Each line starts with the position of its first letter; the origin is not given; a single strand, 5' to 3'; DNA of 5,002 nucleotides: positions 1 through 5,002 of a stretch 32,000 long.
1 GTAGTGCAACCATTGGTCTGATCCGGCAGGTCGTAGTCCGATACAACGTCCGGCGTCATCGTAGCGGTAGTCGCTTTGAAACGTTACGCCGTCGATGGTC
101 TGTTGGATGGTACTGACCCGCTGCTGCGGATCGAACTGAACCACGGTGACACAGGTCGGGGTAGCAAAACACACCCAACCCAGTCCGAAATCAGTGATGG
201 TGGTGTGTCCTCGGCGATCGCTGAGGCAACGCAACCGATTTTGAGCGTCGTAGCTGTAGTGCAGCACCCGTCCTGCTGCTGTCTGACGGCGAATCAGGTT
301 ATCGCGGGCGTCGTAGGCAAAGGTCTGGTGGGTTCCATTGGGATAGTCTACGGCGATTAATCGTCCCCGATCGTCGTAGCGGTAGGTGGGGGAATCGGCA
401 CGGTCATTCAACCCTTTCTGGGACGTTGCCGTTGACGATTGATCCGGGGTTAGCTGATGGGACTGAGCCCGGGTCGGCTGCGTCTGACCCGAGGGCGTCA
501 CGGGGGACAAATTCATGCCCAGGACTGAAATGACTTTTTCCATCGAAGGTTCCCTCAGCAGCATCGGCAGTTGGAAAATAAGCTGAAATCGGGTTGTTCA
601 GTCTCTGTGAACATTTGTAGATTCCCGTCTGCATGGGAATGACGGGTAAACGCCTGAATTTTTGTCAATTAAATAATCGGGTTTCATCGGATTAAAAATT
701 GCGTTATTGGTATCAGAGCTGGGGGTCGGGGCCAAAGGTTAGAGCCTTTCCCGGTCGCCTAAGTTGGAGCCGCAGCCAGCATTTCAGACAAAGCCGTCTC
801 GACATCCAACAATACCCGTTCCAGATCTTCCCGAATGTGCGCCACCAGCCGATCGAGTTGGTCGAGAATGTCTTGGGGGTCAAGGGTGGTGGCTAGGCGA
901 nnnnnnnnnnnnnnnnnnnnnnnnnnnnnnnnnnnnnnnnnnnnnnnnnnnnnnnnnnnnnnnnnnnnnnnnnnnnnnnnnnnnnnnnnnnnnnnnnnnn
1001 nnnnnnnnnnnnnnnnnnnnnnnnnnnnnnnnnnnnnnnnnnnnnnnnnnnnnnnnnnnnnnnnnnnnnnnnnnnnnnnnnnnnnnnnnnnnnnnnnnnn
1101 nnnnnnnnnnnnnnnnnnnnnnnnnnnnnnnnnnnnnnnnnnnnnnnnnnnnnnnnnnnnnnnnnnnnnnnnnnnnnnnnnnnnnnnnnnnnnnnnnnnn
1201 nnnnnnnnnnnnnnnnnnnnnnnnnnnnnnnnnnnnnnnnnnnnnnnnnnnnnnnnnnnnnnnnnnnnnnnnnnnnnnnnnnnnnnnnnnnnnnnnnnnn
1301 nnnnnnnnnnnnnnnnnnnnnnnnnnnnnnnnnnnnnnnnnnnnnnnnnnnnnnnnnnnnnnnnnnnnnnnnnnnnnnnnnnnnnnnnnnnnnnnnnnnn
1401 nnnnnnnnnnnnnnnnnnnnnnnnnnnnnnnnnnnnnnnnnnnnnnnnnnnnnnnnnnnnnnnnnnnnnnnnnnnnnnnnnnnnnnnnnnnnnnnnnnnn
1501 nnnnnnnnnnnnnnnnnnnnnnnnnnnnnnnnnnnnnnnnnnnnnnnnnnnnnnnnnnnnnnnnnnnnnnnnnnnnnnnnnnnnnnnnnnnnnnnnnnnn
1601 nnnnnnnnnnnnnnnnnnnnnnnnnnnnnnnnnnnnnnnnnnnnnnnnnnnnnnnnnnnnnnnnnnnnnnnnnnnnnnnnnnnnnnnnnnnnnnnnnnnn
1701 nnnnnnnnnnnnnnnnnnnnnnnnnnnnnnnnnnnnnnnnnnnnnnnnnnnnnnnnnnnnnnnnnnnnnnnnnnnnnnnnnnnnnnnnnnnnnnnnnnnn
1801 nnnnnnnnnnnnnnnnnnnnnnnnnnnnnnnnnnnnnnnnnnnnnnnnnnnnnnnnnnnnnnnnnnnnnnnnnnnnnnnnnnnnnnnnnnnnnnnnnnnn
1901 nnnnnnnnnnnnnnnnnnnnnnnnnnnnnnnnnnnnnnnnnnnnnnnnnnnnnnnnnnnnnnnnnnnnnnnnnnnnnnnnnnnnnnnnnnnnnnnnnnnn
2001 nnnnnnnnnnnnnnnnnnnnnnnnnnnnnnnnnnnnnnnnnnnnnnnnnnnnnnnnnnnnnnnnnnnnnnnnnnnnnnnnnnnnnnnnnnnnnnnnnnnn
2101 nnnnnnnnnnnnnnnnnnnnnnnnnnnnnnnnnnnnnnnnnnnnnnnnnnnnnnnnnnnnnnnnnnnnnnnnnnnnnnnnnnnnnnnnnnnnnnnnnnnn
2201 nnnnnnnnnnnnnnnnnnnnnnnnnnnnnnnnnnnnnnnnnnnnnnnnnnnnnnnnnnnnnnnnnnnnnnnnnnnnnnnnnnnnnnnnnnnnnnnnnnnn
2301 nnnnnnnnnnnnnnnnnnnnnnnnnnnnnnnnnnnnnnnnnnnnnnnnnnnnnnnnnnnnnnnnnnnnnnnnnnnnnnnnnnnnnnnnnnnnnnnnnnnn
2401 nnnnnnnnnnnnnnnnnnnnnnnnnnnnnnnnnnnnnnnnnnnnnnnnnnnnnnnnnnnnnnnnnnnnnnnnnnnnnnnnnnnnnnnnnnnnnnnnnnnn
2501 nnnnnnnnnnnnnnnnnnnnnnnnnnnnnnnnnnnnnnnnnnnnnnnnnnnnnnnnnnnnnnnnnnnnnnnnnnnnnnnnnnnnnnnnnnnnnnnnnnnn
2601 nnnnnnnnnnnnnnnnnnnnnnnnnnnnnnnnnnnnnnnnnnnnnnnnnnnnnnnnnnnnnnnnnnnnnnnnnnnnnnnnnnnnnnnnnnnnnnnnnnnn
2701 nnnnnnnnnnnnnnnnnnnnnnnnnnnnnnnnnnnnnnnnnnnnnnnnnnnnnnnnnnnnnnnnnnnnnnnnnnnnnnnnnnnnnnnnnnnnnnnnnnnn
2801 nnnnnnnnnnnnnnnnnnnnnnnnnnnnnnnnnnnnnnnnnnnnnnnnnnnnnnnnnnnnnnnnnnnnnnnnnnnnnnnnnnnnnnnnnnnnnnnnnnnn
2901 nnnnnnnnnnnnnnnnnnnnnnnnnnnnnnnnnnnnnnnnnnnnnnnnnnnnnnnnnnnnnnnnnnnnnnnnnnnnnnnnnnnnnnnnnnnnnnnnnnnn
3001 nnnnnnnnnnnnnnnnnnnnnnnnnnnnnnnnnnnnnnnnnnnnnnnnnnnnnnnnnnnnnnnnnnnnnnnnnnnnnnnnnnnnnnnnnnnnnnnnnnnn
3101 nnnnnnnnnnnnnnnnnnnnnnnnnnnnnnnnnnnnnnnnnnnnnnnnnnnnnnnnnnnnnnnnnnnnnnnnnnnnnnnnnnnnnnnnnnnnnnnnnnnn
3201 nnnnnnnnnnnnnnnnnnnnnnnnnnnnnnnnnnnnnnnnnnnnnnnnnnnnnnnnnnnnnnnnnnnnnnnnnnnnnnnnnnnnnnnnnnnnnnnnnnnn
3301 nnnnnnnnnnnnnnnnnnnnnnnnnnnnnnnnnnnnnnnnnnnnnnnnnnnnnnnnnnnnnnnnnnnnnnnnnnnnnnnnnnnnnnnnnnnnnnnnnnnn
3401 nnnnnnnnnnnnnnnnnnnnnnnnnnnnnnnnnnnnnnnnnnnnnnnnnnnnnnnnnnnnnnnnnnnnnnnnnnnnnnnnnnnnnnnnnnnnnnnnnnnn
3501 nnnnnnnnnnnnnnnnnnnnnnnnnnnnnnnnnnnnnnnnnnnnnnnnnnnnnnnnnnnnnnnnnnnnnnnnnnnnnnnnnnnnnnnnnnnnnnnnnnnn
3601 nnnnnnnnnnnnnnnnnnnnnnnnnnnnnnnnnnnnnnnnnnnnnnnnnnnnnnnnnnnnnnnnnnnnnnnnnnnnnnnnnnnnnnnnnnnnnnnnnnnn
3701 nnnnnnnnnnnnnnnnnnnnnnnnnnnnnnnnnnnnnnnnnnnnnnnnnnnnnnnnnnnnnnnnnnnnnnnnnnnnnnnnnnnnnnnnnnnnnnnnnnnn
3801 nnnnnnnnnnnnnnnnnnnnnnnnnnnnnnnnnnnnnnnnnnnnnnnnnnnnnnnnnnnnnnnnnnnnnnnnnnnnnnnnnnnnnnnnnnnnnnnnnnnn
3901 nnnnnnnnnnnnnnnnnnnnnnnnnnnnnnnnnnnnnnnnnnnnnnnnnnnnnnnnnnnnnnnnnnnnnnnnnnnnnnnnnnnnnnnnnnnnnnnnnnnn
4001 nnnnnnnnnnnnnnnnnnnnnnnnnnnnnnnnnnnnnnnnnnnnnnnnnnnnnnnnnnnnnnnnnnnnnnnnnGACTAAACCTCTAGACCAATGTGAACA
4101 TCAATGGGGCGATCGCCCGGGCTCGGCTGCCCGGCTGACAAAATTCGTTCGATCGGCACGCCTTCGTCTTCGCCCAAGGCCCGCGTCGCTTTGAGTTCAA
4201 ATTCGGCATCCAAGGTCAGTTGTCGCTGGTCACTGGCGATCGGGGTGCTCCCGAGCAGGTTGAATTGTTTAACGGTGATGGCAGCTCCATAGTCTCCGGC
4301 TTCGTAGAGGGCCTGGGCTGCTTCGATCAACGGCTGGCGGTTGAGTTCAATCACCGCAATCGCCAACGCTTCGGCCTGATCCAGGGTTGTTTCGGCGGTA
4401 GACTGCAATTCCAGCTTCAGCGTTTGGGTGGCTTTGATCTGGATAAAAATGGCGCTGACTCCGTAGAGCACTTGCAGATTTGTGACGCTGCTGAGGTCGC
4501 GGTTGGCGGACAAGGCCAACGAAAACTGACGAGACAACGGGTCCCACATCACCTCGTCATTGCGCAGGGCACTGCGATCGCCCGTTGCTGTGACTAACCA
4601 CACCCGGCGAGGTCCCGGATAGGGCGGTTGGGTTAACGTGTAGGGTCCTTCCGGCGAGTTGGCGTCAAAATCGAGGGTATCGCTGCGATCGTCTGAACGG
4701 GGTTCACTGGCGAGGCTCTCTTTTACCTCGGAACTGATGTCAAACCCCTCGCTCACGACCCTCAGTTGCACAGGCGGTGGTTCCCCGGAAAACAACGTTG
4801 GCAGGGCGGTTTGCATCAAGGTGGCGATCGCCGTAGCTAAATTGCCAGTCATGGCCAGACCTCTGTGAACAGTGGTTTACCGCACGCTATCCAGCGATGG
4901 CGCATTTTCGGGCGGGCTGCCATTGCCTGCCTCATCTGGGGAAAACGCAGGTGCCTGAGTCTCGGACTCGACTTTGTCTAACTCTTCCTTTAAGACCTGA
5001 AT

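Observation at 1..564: RHS/YD-repeat protein starts immediately downstream of the tail operon and is a candidate toxin payload with a disordered N-terminal leader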

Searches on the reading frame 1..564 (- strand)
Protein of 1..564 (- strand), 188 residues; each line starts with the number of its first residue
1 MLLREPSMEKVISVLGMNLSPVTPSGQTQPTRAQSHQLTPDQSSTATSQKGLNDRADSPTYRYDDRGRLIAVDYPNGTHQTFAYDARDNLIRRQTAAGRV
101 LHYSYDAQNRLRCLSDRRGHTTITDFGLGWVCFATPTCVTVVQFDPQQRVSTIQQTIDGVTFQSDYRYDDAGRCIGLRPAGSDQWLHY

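Call 5: search_protein_families(library=pfam, proteins=[window:1-564:-], max_evalue=0.01)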
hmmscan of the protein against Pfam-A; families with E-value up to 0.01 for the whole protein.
window:1-564:- (188 aa): 1 family
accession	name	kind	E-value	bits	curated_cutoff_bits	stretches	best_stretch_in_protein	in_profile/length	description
PF05593.20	RHS_repeat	-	1.8e-14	54.1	22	2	84-119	1-36/38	RHS Repeat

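Call 7: find_homologous_proteins(query=window:1-564:-)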
Query window:1-564:- (188 aa): 1 proteins with E <= 0.001 among 76 candidates.
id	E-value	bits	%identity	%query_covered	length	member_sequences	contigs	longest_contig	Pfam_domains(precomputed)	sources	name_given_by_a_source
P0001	4.1e-6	44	33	27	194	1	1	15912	PF05593.20,PF25023.2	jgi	jgi:YD repeat-containing protein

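Call 8: find_related_loci(query=window:1-564:-, collection=genome_contigs, flank=10000)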
Query window:1-564:- (188 aa) in genome_contigs; peptide patterns used: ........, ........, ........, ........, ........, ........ (x = any residue, [..] = any of these).
72 stretches matched a pattern; 1 encode a relative of the query (tblastn E <= 1e-3); 1 distinct loci.
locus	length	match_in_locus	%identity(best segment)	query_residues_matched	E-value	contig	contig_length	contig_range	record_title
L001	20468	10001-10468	41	54-177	2e-11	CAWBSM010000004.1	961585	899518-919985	MAG: uncultured Acidimicrobiaceae bacterium isolate MFD00731.bin.3.201 genome assembly, contig: contig_45329, whole geno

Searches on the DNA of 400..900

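Call 60: search_rna_families(source=window, start=400, end=900, threshold=evalue, max_evalue=1)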
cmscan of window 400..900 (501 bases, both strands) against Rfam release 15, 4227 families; matches with E-value up to 1: 0.
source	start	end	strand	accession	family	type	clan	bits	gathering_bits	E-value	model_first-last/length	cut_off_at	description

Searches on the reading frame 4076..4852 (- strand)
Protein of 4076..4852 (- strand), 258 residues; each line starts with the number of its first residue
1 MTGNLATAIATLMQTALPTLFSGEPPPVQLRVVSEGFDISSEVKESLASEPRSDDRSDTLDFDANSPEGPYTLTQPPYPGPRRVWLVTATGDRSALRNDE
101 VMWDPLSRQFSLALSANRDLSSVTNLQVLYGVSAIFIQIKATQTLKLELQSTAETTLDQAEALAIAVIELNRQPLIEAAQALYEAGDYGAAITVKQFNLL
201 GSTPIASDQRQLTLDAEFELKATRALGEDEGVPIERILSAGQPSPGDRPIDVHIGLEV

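Call 5: search_protein_families(library=pfam, proteins=[window:4076-4852:-], max_evalue=0.01)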
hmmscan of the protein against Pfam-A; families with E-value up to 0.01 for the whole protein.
window:4076-4852:- (258 aa): 0 families

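Call 10: find_encoding_contigs(protein=window:4076-4852:-, flank=10000, max_places=6)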
Protein window:4076-4852:- (258 aa): no gene with exactly this product is on record in the collection.

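Call 45: search_protein_families(library=ncbifam, proteins=[window:4076-4852:-], max_evalue=0.01)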
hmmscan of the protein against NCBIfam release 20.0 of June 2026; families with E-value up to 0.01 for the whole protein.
window:4076-4852:- (258 aa): 0 families

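Call 63: search_protein_families(library=phrogs, proteins=[window:4076-4852:-], max_evalue=0.001)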
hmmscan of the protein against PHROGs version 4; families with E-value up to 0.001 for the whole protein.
window:4076-4852:- (258 aa): 0 families
